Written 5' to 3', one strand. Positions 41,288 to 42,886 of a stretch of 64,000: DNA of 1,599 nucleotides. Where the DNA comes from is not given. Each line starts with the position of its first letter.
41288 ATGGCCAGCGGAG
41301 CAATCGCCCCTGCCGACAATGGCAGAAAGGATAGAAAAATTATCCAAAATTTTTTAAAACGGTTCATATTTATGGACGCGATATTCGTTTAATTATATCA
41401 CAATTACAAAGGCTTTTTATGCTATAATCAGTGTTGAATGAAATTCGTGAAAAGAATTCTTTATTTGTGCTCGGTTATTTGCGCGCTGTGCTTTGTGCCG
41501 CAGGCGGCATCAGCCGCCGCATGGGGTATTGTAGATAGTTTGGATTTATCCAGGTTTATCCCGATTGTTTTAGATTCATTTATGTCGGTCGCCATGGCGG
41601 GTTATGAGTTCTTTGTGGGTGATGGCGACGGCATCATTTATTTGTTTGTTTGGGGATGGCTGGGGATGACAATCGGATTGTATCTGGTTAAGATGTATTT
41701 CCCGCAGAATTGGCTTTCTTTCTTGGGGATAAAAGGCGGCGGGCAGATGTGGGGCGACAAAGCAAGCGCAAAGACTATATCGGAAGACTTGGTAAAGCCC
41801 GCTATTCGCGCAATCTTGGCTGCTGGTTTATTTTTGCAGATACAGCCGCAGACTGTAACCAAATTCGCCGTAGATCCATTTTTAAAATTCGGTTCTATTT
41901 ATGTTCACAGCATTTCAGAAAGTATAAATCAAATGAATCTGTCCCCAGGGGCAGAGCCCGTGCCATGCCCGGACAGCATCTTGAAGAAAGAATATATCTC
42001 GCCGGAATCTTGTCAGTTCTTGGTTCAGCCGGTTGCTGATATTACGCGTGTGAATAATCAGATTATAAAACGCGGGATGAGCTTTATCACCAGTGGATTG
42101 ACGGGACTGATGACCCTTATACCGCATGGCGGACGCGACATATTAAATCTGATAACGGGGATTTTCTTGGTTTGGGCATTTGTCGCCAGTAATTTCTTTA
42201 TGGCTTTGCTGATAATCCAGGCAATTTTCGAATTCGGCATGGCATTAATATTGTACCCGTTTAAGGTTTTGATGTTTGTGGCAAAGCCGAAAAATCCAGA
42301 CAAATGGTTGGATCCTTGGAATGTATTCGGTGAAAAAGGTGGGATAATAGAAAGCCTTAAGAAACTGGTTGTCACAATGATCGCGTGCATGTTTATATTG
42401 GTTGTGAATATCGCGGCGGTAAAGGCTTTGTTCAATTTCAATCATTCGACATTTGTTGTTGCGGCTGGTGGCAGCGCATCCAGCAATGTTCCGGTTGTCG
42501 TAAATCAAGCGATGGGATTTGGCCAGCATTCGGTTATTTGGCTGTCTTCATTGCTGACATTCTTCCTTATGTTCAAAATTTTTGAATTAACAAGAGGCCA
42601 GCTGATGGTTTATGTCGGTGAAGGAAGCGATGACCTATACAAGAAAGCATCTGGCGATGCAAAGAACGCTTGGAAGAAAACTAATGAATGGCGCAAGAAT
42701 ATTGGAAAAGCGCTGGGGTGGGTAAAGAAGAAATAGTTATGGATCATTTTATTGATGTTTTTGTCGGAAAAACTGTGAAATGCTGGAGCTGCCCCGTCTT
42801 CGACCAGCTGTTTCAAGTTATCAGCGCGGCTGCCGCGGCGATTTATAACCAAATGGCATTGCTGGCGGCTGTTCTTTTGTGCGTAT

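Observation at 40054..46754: Cluster of five paralogous polytopic membrane proteins with a VirB6/TrbL-like core, isolated from any other T4SS gene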

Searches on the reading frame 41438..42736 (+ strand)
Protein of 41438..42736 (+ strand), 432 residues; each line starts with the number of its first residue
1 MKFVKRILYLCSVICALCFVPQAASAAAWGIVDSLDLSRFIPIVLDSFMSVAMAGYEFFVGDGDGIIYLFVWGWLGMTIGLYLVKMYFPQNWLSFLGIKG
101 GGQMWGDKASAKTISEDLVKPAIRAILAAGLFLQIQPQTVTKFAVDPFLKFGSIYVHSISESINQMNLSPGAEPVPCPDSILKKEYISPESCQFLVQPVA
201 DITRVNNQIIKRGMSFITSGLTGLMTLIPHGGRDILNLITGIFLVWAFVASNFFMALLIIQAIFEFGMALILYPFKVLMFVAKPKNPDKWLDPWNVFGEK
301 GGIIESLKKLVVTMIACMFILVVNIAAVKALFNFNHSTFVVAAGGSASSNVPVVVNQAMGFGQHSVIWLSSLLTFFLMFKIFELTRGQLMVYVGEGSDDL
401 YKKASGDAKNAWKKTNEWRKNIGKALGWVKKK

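Call 3: search_protein_families(library=pfam, proteins=[window:41438-42736:+], max_evalue=10)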
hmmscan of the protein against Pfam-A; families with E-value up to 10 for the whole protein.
window:41438-42736:+ (432 aa): 2 families
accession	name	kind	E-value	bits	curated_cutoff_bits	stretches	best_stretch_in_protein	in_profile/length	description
PF18517.6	LZ3wCH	-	0.023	15.1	26.1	1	408-432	10-34/55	Leucine zipper with capping helix domain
PF07125.16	DUF1378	-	0.23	12.1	25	1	1-20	1-21/59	Protein of unknown function (DUF1378)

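Call 4: search_protein_families(library=ncbifam, proteins=[window:41438-42736:+], max_evalue=10)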
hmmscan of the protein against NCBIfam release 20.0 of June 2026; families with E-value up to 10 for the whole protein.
window:41438-42736:+ (432 aa): 1 family
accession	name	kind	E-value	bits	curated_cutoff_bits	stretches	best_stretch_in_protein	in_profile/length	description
TIGR00328.1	flhB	equivalog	1.2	8.3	349.25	1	209-341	46-178/348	flagellar biosynthesis protein FlhB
